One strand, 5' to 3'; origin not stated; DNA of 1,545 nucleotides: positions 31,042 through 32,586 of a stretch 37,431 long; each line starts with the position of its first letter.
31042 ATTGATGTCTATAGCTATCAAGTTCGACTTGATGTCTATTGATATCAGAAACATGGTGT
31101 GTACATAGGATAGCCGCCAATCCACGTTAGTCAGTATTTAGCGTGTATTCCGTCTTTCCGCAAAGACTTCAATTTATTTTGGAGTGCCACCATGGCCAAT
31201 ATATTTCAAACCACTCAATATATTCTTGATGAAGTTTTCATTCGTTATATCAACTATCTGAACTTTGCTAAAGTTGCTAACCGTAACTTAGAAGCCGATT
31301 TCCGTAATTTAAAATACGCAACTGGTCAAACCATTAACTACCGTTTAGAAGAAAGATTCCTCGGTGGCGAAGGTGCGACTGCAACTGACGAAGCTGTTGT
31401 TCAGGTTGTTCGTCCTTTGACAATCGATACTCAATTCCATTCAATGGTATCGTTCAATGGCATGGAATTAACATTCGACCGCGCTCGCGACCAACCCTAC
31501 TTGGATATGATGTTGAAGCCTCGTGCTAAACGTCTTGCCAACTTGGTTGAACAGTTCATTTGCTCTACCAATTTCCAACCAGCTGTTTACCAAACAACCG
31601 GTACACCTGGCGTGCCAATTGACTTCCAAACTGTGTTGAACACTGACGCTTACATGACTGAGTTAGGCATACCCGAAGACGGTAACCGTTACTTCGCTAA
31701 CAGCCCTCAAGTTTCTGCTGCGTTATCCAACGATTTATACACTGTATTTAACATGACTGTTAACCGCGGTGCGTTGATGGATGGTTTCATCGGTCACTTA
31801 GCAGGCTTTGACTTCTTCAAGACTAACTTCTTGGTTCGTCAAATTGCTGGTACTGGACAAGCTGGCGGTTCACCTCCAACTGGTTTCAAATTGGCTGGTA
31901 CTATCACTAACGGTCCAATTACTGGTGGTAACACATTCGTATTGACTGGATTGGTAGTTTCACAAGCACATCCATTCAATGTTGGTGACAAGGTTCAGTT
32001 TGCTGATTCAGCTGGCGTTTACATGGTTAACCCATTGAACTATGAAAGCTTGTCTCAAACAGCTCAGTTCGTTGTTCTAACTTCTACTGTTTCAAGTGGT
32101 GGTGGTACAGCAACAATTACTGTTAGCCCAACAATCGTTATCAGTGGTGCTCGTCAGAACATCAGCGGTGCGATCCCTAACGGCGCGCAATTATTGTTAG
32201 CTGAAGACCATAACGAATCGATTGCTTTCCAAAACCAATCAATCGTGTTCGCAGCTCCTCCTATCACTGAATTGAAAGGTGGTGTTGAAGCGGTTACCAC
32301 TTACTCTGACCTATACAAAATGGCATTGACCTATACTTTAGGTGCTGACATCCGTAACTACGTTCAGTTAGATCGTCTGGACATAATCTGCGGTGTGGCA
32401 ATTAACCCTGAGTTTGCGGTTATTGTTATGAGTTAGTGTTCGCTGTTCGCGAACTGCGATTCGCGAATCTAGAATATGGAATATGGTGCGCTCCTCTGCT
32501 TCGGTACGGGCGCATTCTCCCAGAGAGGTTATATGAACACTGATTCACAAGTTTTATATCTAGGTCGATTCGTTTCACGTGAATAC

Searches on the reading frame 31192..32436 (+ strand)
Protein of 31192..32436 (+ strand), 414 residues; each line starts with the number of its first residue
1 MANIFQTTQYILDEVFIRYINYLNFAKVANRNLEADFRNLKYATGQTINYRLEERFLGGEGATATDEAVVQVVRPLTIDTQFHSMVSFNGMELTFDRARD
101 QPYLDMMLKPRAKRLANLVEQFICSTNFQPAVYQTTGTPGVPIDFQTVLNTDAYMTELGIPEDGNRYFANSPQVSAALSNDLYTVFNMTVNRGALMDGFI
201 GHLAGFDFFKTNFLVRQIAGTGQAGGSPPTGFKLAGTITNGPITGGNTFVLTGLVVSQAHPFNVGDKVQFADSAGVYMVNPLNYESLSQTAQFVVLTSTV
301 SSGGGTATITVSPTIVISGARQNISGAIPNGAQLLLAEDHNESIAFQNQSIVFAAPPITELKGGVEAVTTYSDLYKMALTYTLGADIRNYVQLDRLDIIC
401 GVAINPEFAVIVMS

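Call 38: search_dna_similar(query=window:31192-32436:+, collection=phages, mode=protein, max_rows=15)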
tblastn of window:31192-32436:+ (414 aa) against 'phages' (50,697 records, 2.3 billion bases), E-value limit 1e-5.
Records with a match: 29; places in all: 29; records where one place covers at least 80% of the query: 8.
Best place of each record, by identity: <60% 29.
By first word of the organism name: Vibrio 18; Rhodoferax 2; Caudoviricetes 2; Shewanella 2; Thalassomonas 2; Chlorobiaceae 1; Bacteriophage 1; Xanthomonas 1.
By host as written in the record: Vibrio crassostreae 10; - 4; Vibrio vulnificus 2; Rhodoferax sp. IMCC26218 2; Shewanella inventionis KX27 2; Vibrio tasmaniensis 2; Thalassomonas loyana LMG 22536 2; Chlorobiaceae bacterium strain GSB-B 1; and 4 more.
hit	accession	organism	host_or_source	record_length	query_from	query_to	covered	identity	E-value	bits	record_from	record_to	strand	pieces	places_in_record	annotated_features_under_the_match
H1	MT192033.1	Chlorobiaceae phage CV-1-33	Chlorobiaceae bacterium strain GSB-B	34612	1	412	100%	27.4%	1e-10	70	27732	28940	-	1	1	hypothetical protein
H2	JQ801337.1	Vibrio phage VvAW1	Vibrio vulnificus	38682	2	409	99%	27.4%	9e-14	79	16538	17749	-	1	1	P22 coat protein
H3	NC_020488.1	Vibrio phage VvAW1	Vibrio vulnificus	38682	2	409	99%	27.4%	9e-14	79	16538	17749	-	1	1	major head protein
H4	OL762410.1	Vibrio phage vB_ValP_FGH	Vibrio alginolyticus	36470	3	401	96%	25.1%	6e-12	74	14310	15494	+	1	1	major capsid protein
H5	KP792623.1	Rhodoferax phage P26218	Rhodoferax sp. IMCC26218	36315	1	401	97%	24.0%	4e-9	65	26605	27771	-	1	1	coat protein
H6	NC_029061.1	Rhodoferax phage P26218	Rhodoferax sp. IMCC26218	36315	1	401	97%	24.0%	4e-9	65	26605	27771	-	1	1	major head protein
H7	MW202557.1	Caudoviricetes sp.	Manatee Spring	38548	1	401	97%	23.3%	5e-9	64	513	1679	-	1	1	P22 coat protein | hypothetical protein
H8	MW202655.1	Bacteriophage sp.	Manatee Spring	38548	1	401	97%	23.3%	5e-9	64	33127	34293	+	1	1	P22 coat protein | hypothetical protein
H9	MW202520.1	Caudoviricetes sp.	Manatee Spring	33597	1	325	79%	27.8%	3e-12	75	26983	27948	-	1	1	P22 coat protein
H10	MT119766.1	Xanthomonas phage PBR31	Xanthomonas campestris pv. campestris ...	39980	1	283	68%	28.7%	2e-7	59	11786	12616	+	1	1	major capsid protein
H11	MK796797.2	Shewanella phage X14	Shewanella inventionis KX27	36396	3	293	70%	27.4%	4e-15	84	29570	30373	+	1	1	coat protein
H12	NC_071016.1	Shewanella phage X14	Shewanella inventionis KX27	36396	3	293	70%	27.4%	4e-15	84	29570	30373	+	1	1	major head protein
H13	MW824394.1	Vibrio phage 41E34.2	Vibrio crassostreae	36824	3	293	70%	27.4%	4e-15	84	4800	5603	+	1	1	putative major capsid protein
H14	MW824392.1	Vibrio phage 34E29.1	Vibrio crassostreae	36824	3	293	70%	27.4%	4e-15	84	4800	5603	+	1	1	hypothetical protein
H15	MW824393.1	Vibrio phage 36E38.1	Vibrio crassostreae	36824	3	293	70%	27.4%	4e-15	84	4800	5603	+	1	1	coat protein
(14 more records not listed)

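Call 60: search_protein_families(library=pfam, proteins=[window:31192-32436:+], max_evalue=0.001)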
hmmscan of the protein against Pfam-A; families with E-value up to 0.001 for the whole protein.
window:31192-32436:+ (414 aa): 1 family
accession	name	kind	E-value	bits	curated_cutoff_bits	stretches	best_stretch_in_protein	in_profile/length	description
PF11651.14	P22_CoatProtein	-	2.6e-20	73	24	1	1-409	1-417/423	P22 coat protein - gene protein 5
